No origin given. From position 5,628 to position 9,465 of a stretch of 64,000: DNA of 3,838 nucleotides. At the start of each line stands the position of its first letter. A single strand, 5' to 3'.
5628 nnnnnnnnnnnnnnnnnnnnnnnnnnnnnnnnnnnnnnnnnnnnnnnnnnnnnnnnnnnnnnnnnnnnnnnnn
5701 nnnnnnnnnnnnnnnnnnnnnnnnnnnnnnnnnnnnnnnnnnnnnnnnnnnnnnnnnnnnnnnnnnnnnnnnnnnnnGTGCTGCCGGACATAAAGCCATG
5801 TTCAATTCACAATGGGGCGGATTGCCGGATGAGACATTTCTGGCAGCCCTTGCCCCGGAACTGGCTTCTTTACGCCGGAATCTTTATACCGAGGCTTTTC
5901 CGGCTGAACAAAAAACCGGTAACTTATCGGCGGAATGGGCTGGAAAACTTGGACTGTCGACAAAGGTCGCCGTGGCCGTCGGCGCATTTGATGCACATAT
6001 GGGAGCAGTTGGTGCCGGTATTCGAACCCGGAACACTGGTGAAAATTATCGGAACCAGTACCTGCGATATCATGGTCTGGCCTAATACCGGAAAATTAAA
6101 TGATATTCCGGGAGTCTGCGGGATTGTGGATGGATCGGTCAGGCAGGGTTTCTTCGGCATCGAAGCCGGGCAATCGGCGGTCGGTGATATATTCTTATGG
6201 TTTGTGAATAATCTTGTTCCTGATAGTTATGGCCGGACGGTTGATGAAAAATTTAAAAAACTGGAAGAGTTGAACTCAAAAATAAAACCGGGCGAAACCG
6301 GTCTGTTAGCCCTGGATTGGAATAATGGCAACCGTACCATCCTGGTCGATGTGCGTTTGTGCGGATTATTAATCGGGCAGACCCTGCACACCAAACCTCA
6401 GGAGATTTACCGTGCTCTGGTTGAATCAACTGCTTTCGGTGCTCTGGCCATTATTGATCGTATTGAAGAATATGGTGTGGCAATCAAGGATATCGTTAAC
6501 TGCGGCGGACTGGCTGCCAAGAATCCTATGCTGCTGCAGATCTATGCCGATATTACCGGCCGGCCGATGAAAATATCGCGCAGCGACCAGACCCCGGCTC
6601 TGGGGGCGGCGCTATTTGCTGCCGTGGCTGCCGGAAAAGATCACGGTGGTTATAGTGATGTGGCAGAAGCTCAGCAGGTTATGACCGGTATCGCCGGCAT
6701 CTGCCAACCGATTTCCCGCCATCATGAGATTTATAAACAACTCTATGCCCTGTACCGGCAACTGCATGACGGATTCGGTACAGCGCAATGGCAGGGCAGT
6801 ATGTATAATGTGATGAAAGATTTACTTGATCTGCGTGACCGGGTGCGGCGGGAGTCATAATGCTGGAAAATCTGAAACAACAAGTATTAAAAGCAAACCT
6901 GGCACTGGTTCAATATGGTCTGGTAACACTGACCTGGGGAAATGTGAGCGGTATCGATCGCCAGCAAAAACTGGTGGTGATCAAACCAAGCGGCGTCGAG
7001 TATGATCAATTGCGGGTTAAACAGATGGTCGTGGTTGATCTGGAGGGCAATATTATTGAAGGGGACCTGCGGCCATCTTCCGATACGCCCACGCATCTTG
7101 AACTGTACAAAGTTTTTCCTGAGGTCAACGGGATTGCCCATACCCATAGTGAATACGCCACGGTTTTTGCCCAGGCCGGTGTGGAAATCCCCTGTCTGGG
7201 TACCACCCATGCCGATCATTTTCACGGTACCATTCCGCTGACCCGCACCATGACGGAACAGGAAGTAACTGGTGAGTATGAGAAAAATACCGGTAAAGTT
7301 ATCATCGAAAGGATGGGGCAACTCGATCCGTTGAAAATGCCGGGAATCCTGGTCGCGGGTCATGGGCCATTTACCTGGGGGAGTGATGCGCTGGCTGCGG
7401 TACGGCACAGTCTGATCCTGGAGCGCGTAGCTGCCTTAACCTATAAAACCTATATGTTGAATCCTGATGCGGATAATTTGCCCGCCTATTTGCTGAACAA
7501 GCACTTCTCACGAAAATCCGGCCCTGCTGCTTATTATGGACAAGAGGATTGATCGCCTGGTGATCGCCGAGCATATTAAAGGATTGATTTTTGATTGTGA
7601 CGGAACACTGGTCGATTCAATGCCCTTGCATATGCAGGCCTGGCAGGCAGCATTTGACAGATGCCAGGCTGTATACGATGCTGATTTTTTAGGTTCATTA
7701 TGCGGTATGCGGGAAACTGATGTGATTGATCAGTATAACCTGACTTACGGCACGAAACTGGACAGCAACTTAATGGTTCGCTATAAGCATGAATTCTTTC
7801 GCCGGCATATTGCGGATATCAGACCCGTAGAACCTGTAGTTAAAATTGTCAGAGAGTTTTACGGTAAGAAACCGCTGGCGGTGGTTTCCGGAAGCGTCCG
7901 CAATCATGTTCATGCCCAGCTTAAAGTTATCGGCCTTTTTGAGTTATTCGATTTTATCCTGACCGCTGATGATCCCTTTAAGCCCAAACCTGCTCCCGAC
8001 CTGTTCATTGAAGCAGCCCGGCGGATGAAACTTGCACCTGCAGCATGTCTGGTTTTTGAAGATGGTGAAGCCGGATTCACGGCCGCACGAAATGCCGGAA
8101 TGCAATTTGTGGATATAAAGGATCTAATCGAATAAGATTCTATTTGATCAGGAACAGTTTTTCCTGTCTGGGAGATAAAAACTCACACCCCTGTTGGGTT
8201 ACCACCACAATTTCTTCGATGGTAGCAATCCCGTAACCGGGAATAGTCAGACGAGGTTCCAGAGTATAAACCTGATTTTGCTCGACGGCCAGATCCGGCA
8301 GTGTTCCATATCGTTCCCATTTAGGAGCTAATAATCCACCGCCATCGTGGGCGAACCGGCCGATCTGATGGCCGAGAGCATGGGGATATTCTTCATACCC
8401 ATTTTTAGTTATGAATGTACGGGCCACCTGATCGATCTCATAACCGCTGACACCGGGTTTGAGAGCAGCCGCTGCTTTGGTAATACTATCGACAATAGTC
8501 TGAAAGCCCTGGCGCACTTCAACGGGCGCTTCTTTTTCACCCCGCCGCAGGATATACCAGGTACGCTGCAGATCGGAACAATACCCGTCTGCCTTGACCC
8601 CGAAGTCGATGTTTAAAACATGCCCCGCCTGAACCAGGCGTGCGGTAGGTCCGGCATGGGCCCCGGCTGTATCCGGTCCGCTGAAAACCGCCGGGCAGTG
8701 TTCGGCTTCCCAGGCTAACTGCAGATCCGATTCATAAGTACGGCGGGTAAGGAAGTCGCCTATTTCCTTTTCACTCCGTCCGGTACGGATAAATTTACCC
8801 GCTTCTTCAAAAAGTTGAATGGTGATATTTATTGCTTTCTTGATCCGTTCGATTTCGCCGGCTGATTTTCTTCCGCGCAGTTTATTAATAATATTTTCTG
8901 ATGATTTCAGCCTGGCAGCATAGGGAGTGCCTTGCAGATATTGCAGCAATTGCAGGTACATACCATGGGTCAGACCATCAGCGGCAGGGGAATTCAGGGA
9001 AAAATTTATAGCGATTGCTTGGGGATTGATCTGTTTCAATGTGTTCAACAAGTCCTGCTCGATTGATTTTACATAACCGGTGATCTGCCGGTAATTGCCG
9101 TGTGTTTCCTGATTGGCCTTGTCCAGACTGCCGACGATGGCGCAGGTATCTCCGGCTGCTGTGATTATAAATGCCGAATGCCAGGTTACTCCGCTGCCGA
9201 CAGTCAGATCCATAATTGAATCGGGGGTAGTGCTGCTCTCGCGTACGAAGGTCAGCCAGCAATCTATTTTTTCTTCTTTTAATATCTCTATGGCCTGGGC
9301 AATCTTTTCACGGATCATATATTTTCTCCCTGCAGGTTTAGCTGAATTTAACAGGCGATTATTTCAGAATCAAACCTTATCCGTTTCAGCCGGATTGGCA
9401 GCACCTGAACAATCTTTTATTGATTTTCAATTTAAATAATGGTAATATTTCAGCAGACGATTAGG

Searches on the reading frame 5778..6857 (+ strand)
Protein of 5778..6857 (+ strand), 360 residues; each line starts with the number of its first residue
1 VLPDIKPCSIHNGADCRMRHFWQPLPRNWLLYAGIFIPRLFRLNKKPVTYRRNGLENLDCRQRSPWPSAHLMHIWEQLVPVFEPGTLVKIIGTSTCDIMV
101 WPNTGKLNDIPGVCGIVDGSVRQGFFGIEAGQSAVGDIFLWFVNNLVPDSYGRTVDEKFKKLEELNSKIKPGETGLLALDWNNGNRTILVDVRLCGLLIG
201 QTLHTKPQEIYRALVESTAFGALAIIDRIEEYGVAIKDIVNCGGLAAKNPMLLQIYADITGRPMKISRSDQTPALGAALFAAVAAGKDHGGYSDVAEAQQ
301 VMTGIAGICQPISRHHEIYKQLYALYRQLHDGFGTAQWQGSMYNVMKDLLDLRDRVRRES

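Call 60: search_protein_families(library=pfam, max_evalue=0.001, proteins=[window:5778-6857:+])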
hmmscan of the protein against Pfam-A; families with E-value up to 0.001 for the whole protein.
window:5778-6857:+ (360 aa): 1 family
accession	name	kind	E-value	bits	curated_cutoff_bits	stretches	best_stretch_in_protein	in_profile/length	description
PF02782.22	FGGY_C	-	6.6e-37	127.7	27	1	89-285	3-198/198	FGGY family of carbohydrate kinases, C-terminal domain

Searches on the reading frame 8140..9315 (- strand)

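Call 56: search_protein_families(library=pfam, max_evalue=0.00001, proteins=[window:8140-9315:-])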
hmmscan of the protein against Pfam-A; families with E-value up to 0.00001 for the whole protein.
window:8140-9315:- (391 aa): 1 family
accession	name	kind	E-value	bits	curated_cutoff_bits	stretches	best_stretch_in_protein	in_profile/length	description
PF00557.29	Peptidase_M24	-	2.9e-39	135.4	23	1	156-374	1-208/208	Metallopeptidase family M24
